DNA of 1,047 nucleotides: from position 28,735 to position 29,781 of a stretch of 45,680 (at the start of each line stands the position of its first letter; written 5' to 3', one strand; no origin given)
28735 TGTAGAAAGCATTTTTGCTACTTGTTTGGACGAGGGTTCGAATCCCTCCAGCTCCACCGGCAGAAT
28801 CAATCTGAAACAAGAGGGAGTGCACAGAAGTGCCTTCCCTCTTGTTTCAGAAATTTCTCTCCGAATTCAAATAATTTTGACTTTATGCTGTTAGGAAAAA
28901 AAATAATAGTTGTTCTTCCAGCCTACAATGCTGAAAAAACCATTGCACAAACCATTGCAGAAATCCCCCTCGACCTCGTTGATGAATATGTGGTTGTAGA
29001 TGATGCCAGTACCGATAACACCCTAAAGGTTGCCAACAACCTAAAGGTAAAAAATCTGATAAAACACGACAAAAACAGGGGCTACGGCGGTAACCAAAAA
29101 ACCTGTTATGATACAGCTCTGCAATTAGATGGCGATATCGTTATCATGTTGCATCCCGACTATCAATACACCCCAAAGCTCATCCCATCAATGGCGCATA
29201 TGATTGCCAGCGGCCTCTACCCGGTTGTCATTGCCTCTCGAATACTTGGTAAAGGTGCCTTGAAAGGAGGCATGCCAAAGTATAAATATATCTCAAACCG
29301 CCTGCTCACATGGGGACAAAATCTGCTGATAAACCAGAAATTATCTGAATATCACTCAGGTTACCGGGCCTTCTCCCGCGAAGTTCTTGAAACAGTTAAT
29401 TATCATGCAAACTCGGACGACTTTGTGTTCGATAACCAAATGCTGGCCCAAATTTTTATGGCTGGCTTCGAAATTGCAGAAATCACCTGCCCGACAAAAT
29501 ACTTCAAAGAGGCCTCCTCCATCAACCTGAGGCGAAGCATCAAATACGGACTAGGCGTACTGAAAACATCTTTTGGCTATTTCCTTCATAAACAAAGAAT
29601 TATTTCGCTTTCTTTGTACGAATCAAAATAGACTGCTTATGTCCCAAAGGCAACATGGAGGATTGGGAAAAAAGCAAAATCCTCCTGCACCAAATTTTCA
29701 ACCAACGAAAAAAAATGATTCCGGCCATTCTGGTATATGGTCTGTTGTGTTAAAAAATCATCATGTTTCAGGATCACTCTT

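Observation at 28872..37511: A Dpm1/ArnC-like GT2 followed by four paralogous TMTC-like TPR GT-C proteins: a candidate undescribed periplasmic glycosylation system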

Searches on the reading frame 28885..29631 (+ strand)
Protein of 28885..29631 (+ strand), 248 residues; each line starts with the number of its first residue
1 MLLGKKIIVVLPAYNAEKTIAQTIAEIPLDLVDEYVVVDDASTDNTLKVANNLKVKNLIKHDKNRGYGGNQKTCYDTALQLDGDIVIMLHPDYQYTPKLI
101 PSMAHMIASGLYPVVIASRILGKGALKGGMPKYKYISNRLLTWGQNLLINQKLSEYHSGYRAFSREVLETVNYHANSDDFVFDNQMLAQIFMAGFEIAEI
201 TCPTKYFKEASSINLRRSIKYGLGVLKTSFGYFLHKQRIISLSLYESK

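Call 3: search_protein_families(library=pfam, proteins=[window:28885-29631:+], max_evalue=0.01)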
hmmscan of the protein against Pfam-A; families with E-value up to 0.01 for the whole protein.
window:28885-29631:+ (248 aa): 2 families
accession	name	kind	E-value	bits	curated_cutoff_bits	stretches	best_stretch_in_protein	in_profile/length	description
PF00535.33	Glycos_transf_2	-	1.1e-20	74.6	23.3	1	9-170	2-166/168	Glycosyl transferase family 2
PF13704.12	Glyco_tranf_2_4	-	0.0078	17.1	27.5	0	15-80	2-67/98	Glycosyl transferase family 2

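Call 4: search_protein_families(library=ncbifam, proteins=[window:28885-29631:+], max_evalue=0.01)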
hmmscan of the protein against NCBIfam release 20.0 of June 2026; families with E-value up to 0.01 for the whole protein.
window:28885-29631:+ (248 aa): 15 families
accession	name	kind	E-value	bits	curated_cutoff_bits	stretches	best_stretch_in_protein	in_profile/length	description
TIGR04182.1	glyco_TIGR04182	equivalog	2.1e-18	66.7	325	1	7-225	2-210/293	S-layer glycoprotein N-glycosyltransferase AglJ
NF041391.1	DPhHxTase_Halo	equivalog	2.3e-13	49.7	375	1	13-201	3-180/213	dolichyl-phosphate hexose transferase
NF058614.1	PPMAGASynPpgS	equivalog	5.4e-12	45.6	370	1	8-177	3-171/226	polyprenyl-phospho-N-acetylgalactosaminyl synthase PpgS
NF047588.1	GlcsyltransPgfSStrep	equivalog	4.4e-10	39.3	500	1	6-172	2-168/308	glycosyltransferase PgfS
NF010496.0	PRK13915.1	equivalog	7.4e-10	38.4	262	1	4-102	30-137/307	glucosyl-3-phosphoglycerate synthase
TIGR04283.1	glyco_like_mftF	equivalog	3.1e-08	33.5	182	1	9-107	3-97/221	TIGR04283 family arsenosugar biosynthesis glycosyltransferase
NF007986.1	PRK10714.1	equivalog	5.9e-08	32.1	529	1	5-174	6-175/316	undecaprenyl-phosphate 4-deoxy-4-formamido-L-arabinose transferase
NF041865.1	EpsU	equivalog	3.8e-05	22.9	700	1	6-111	40-151/394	exopolysaccharide biosynthesis GT2 family glycosyltransferase EpsU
NF047683.1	TeichurnBiosyTuaG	equivalog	4.8e-05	23.1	400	1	6-55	7-58/252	teichuronic acid biosynthesis protein TuaG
NF053739.1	GlytfEpsEBac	equivalog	8.6e-05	21.6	450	1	6-76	2-79/265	glycosyltransferase EpsE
TIGR03937.1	PgaC_IcaA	equivalog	0.0002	20.5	422.3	1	6-87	46-138/407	poly-beta-1,6-N-acetyl-D-glucosamine synthase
NF041875.1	EPS_EpsD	equivalog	0.0004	19.9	370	1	9-115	3-112/325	exopolysaccharide biosynthesis glycosyltransferase EpsD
TIGR03965.1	mycofact_glyco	equivalog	0.00042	19.3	280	1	6-75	75-150/467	mycofactocin biosynthesis glycosyltransferase MftF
NF007482.0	PRK10073.1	equivalog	0.00056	19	423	1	6-55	7-58/334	glycosyltransferase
NF050050.1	ProtGlycPglI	equivalog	0.00077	18.9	500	1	6-119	3-119/306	GalNAc(5)-diNAcBac-PP-undecaprenol beta-1,3-glucosyltransferase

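Call 14: find_homologous_proteins(query=window:28885-29631:+, max_evalue=1e-10)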
Query window:28885-29631:+ (248 aa): 8000 proteins with E <= 1e-10 among 8000 candidates; the best 120 are listed.
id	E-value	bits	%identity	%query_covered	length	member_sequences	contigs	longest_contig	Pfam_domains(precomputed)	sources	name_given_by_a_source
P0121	2.4e-154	530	96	100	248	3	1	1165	PF00535.33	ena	-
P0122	5.5e-149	512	92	100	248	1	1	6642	PF00535.33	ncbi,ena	ncbi:MAG: glycosyltransferase family 2 protein [Bacteroidota bacterium]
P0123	6.8e-148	509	92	100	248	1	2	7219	PF00535.33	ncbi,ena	-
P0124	6.9e-148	509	92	100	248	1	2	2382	PF00535.33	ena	-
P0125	1.3e-147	508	92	100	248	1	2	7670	PF00535.33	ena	-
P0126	2.1e-147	507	92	100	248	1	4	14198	PF00535.33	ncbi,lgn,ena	-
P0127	2.4e-147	507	92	100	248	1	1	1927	PF00535.33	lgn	-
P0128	5.0e-147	506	90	100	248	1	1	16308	PF00535.33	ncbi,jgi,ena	jgi:glycosyltransferase involved in cell wall biosynthesis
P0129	5.3e-147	506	91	100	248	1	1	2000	PF00535.33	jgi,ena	-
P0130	2.0e-146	504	91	100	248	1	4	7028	PF00535.33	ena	-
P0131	2.6e-146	503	90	100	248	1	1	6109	PF00535.33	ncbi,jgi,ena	jgi:glycosyltransferase involved in cell wall biosynthesis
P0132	2.8e-146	503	90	100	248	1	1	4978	PF00535.33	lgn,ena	-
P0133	2.8e-146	503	90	100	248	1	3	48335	PF00535.33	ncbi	ncbi:MAG: glycosyltransferase family 2 protein [Bacteroidota bacterium]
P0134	3.2e-146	503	92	100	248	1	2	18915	PF00535.33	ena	-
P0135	4.8e-146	503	91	100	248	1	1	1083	PF00535.33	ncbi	-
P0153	8.2e-141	485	88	100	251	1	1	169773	PF00535.33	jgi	-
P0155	2.8e-140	484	87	100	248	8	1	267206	PF00535.33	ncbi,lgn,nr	ncbi:MAG: glycosyltransferase family 2 protein [Bacteroidetes bacterium]|nr:glycosyltransferase fami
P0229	2.2e-122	425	76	99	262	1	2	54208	PF00535.33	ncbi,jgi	-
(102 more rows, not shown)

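Call 15: find_related_loci(query=window:28885-29631:+, collection=genome_contigs, flank=10000)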
Query window:28885-29631:+ (248 aa) in genome_contigs; peptide patterns used: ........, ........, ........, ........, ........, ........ (x = any residue, [..] = any of these).
599 stretches matched a pattern (row limit reached: there are more); 589 encode a relative of the query (tblastn E <= 1e-3); the best 80 are kept; 80 distinct loci.
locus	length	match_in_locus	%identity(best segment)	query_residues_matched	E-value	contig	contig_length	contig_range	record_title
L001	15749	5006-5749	85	1-248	3e-146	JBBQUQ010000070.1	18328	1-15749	MAG: Bacteroidales bacterium isolate Co_metawrap_1939 Cmw_1939_k141_5413914_length_18328_cov_23.0000, whole genome shotg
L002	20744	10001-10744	85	1-248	2e-143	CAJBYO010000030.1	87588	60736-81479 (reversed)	MAG: uncultured Bacteroidales bacterium isolate Loc080925-6m_bin-0522 genome assembly, contig: bin-0522:030/104, whole g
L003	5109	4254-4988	69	1-245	6e-119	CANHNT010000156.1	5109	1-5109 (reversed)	MAG: Bacteroidetes bacterium isolate RE-23may17-288 genome assembly, contig: RE-23may17-C112789, whole genome shotgun se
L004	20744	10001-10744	70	1-248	2e-118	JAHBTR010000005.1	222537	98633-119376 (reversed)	MAG: Chitinophagaceae bacterium isolate ACE_BAC18 BAC18_5, whole genome shotgun sequence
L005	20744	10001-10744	69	1-248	3e-118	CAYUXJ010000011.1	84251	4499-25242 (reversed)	MAG TPA_asm: uncultured Sediminibacterium sp. isolate SRP272421_co1_308 genome assembly, contig: NODE_339_length_84251_c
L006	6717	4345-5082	73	1-246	1e-117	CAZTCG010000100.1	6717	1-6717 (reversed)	MAG TPA_asm: uncultured Flavobacteriaceae bacterium isolate binchicken_co298_419 genome assembly, contig: NODE_23606_len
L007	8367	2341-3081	68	1-247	1e-117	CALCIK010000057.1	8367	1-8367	MAG TPA_asm: uncultured Bacteroidetes bacterium isolate SRR5576005_bin.119_CONCOCT_v1.1_MAG genome assembly, contig: ERZ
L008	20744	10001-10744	67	1-248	1e-117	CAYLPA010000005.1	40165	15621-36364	MAG TPA_asm: uncultured Saprospiraceae bacterium isolate SRP191223_co2_70 genome assembly, contig: NODE_252_length_40165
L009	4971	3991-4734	68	1-248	8e-118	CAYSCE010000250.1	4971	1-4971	MAG TPA_asm: uncultured Bacteroidaceae bacterium isolate SRP220891_co4_124 genome assembly, contig: NODE_31230_length_49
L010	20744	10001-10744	69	1-248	2e-117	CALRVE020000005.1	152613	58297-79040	MAG: Asaia bogorensis isolate JJ-KV14-14-1-m2-bin69 genome assembly, contig: JJ-VR11D3-38-C8, whole genome shotgun seque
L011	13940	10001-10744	69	1-248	1e-116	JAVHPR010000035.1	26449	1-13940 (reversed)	MAG: Bacteroidia bacterium isolate WB02no9_35_13 NODE_1167_length_26449_cov_8.786505, whole genome shotgun sequence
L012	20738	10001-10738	69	1-246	2e-116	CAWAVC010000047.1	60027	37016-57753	MAG: uncultured Bacteroidales bacterium isolate MFD01188.bin.2.56 genome assembly, contig: contig_65261, whole genome sh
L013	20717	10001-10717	72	1-239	2e-116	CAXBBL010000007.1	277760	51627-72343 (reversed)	MAG TPA_asm: uncultured Schleiferiaceae bacterium isolate ERR2762107_binner123_Refined_32 genome assembly, contig: ERZ34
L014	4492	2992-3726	66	1-245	5e-117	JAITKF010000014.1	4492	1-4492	MAG: Prevotellaceae bacterium isolate Pcl387_bin39 k119_864715, whole genome shotgun sequence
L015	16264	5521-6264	67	1-248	3e-116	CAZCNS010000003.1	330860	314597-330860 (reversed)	MAG TPA_asm: uncultured Chryseobacterium sp. isolate SRP319275_co3_67 genome assembly, contig: NODE_22_length_330860_cov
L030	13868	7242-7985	66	1-248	2e-114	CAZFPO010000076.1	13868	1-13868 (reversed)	MAG TPA_asm: uncultured Lentimicrobiaceae bacterium isolate SRP263991_co7_873 genome assembly, contig: NODE_8265_length_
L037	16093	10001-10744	66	1-248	9e-114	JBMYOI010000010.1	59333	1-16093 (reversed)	MAG: Salibacteraceae bacterium isolate ME_XS_2307_bin_50 ME_XS_2307_bin_50_9, whole genome shotgun sequence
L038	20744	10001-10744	67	1-248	8e-114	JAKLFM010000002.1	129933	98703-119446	MAG: Bacteroidetes bacterium isolate RA.bin16 RA.bin16_2, whole genome shotgun sequence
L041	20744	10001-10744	66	1-248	4e-113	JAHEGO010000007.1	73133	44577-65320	MAG: Sphingobacteriaceae bacterium isolate Ww41 NODE_377_length_73133_cov_10.237249, whole genome shotgun sequence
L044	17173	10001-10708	69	1-236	6e-113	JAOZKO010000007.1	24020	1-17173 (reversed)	MAG: Bacteroidales bacterium isolate GMC10_bin_8_sub NODE_917_length_24020_cov_6.875735, whole genome shotgun sequence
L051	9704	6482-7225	65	1-248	2e-112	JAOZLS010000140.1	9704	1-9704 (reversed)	MAG: Bacteroidales bacterium isolate GMC10.metabat2.88 NODE_6684_length_9704_cov_7.773137, whole genome shotgun sequence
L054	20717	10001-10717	70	1-239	4e-112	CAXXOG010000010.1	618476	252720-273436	MAG: Prolixibacteraceae bacterium isolate 75e12701-7c98-43fb-9116-eac7e507cdde genome assembly, contig: contig_10, whole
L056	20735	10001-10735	65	1-245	3e-112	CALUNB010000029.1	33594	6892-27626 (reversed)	MAG: uncultured Bacteroidales bacterium isolate BRZ_QB__bin6 genome assembly, contig: BRZ_QB__NODE_1386_length_33594_cov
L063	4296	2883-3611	65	1-243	9e-113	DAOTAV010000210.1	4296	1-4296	MAG TPA_asm: Salinivirgaceae bacterium isolate AMR_MDS_2024 NODE_16712_length_4296_cov_4.389767, whole genome shotgun se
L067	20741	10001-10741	64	1-247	2e-111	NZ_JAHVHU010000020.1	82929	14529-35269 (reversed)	Membranihabitans marinus strain DP5N28-2 DP5N28-2_ctg020, whole genome shotgun sequence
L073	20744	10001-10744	65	1-248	7e-111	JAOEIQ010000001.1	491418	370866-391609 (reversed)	Flavobacteriaceae bacterium NBU2973 Scaffold1_1, whole genome shotgun sequence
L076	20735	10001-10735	64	4-248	2e-110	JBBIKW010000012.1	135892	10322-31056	MAG: Lewinellaceae bacterium isolate BQS170218_bin_195 NODE_102_length_135892_cov_115.13, whole genome shotgun sequence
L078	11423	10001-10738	66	1-246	8e-111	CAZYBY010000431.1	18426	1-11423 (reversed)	MAG TPA_asm: uncultured Sphingobacterium sp. isolate SRP135725_co2_158 genome assembly, contig: k141_3307471, whole geno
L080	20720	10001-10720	68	1-240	8e-111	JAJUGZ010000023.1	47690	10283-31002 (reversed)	MAG: Bacteroidota bacterium isolate bin51 k141_218172_length_47690_cov_210.2771, whole genome shotgun sequence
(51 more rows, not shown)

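Call 23: search_protein_families(library=pfam, proteins=[L005:10754-12463:-, L010:10779-12737:-, L015:6255-7865:-, L037:10754-12175:-, L038:10774-12654:-, L041:10751-12490:-, L044:10796-12355:+, L054:10729-12330:+, L056:10741-12435:+, L073:10748-12229:+], max_evalue=0.001)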
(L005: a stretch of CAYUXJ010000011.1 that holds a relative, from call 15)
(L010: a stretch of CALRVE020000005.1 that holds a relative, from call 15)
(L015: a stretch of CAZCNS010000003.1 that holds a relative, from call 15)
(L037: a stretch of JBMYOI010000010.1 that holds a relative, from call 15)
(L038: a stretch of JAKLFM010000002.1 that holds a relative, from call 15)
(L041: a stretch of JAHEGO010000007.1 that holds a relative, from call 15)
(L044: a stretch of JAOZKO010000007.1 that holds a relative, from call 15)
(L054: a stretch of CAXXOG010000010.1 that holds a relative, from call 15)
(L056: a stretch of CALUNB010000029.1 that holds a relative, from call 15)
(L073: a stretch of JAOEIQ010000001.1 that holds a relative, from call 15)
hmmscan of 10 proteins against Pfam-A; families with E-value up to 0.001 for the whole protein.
L005:10754-12463:- (570 aa): 1 family
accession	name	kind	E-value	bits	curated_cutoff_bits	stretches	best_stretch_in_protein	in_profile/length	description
PF13231.12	PMT_2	-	2.2e-14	54.4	26.1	1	65-223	2-155/160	Dolichyl-phosphate-mannose-protein mannosyltransferase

L010:10779-12737:- (653 aa): 6 families
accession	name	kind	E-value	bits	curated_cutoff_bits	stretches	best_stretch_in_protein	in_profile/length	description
PF01807.25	Zn_ribbon_DnaG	-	2.2e-40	136.8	24.9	1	12-106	2-96/98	CHC2 zinc finger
PF08275.17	DNAG_N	-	1.6e-37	128.9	26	1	136-261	4-127/128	DNA primase catalytic core, N-terminal domain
PF13155.12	Toprim_2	-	1.3e-23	83.6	22.1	1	273-356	2-87/88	Toprim-like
PF13662.12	Toprim_4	-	6.4e-17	62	25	1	271-343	3-82/85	Toprim domain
PF01751.28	Toprim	-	7.1e-12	45.8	23.1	1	272-336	3-81/96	Toprim domain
PF13362.12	Toprim_3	-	8e-07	29.9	27.2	1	272-362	3-94/95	Toprim domain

L015:6255-7865:- (537 aa): 3 families
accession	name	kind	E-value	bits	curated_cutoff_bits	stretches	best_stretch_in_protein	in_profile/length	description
PF00884.28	Sulfatase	-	5.5e-59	200.4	25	1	59-421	1-301/301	Sulfatase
PF16347.10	SGSH_C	-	1.1e-12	48.9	29.3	1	380-496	12-136/154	N-sulphoglucosamine sulphohydrolase, C-terminal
PF01663.27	Phosphodiest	-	0.00033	20.8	23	1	268-382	135-240/342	Type I phosphodiesterase / nucleotide pyrophosphatase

L037:10754-12175:- (474 aa): 1 family
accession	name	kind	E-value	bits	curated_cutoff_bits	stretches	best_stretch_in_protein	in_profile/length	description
PF18962.6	Por_Secre_tail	-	7e-11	42.7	27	1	401-469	1-71/75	Secretion system C-terminal sorting domain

L038:10774-12654:- (627 aa): 0 families

L041:10751-12490:- (580 aa): 1 family
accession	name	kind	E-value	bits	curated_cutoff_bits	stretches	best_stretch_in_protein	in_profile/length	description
PF01432.26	Peptidase_M3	-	6.7e-47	161.3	27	1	181-566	3-455/457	Peptidase family M3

L044:10796-12355:+ (520 aa): 0 families

L054:10729-12330:+ (534 aa): 0 families

L056:10741-12435:+ (565 aa): 0 families

L073:10748-12229:+ (494 aa): 0 families

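Call 24: search_protein_families(library=pfam, proteins=[L076:10755-12383:-, L078:8265-9980:+, L080:10680-12203:+, L030:5321-7246:+, L051:7213-8640:+, L006:5110-6459:-, L012:7790-9910:+, L063:798-2846:+, L067:11029-12663:-, L013:12393-13046:-], max_evalue=0.001)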
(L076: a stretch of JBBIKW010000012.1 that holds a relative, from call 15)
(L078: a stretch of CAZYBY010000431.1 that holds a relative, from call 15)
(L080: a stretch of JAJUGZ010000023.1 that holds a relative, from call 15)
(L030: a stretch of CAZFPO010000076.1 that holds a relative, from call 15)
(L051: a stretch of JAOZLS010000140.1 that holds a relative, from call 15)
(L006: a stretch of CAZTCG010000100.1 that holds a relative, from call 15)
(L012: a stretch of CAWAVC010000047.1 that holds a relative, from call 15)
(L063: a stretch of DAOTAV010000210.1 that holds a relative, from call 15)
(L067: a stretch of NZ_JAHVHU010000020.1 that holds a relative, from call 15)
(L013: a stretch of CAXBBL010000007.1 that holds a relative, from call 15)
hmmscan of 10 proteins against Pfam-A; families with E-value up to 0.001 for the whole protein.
L076:10755-12383:- (543 aa): 0 families

L078:8265-9980:+ (572 aa): 1 family
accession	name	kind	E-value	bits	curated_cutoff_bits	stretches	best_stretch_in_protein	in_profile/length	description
PF01432.26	Peptidase_M3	-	1.2e-43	150.6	27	1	172-556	3-454/457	Peptidase family M3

L080:10680-12203:+ (508 aa): 0 families

L030:5321-7246:+ (642 aa): 4 families
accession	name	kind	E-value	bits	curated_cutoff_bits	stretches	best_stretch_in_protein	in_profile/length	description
PF00270.35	DEAD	-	4.2e-26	92.1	26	1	20-184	1-166/167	DEAD/DEAH box helicase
PF00271.37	Helicase_C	-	7.3e-22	78.2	23.5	1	216-321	2-108/110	Helicase conserved C-terminal domain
PF16124.10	RecQ_Zn_bind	-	1e-12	49.1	25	1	520-567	18-66/66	RecQ zinc-binding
PF04851.21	ResIII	-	1.8e-05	25.1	22.5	1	19-177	4-162/164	Type III restriction enzyme, res subunit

L051:7213-8640:+ (476 aa): 2 families
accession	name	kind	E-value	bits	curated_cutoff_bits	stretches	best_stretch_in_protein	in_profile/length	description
PF01103.29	Omp85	-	3.5e-08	33.8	24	1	151-466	1-310/325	Omp85 superfamily domain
PF07244.20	POTRA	-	5.4e-06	27.5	21.3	1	38-113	2-79/79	Surface antigen variable number repeat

L006:5110-6459:- (450 aa): 2 families
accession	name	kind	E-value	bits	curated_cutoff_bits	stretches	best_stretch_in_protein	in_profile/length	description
PF00919.26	UPF0004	-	9.4e-26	90.1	27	1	10-105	1-98/98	Uncharacterized protein family UPF0004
PF04055.27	Radical_SAM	-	8.5e-25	88.3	29.5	1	153-330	2-166/166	Radical SAM superfamily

L012:7790-9910:+ (707 aa): 1 family
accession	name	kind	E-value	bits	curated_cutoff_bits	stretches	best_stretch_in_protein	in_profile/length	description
PF07584.16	BatA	-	5.3e-19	68.9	25.9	1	19-94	1-77/77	Aerotolerance regulator N-terminal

L063:798-2846:+ (683 aa): 7 families
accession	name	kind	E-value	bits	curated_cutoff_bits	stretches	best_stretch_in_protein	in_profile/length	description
PF17757.6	UvrB_inter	-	4e-28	97.8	22.9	1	170-259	1-91/91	UvrB interaction domain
PF12344.14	UvrB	-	2.2e-20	72.6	27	1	562-602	1-41/43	Ultra-violet resistance protein B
PF00271.37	Helicase_C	-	3.8e-20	72.6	23.5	1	445-555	6-109/110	Helicase conserved C-terminal domain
PF04851.21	ResIII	-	4e-11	43.5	22.5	1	22-95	3-81/164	Type III restriction enzyme, res subunit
PF00270.35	DEAD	-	1.8e-06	28.2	26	0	31-92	3-70/167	DEAD/DEAH box helicase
PF02151.25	UVR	-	4.4e-05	23.5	21.5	1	650-677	8-35/36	UvrB/uvrC motif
PF13604.12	AAA_30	-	0.00052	20.2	27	0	26-87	5-66/191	AAA domain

L067:11029-12663:- (545 aa): 1 family
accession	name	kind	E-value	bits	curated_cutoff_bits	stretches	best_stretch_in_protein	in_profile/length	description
PF25221.1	5TMH_Lnb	-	0.00037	21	25.2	1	310-402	14-109/144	Lnb transmembrane domain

L013:12393-13046:- (218 aa): 2 families
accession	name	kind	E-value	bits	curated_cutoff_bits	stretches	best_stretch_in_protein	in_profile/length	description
PF01569.27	PAP2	-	1.3e-23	83.6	27.2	1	83-205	3-128/130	PAP2 superfamily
PF14378.12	PAP2_3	-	7.4e-05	23.1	27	1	126-194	117-187/190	PAP2 superfamily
